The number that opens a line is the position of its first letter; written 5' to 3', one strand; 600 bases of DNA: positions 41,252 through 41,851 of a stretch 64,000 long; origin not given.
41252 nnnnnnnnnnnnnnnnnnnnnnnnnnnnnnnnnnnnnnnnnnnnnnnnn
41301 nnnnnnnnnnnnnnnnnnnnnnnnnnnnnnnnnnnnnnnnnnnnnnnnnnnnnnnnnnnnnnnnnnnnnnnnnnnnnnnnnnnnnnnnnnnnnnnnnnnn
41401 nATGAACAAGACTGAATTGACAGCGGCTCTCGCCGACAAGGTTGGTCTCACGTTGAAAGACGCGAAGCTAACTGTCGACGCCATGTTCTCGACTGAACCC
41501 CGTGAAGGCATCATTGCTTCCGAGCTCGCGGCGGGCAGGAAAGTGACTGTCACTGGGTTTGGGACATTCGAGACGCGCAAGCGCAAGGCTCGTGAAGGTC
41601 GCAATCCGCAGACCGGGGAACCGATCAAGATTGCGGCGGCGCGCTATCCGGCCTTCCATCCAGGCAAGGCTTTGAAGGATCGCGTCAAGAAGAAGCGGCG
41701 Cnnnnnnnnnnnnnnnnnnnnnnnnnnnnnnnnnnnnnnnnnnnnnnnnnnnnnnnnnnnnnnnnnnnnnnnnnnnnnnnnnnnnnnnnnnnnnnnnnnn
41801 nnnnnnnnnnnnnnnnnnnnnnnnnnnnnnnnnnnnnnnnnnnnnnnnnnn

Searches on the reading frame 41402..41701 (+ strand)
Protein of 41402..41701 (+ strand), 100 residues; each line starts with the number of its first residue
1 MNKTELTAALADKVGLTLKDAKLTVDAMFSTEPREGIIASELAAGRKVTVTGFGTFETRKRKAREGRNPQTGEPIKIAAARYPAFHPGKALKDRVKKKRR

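Call 57: search_protein_families(library=pfam, proteins=[window:41402-41701:+], max_evalue=0.001)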
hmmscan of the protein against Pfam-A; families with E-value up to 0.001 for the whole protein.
window:41402-41701:+ (100 aa): 1 family
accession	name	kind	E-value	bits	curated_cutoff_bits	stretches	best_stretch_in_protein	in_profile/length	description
PF00216.26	Bac_DNA_binding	-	1.6e-29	102.5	22.4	1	1-96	1-90/90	Bacterial DNA-binding protein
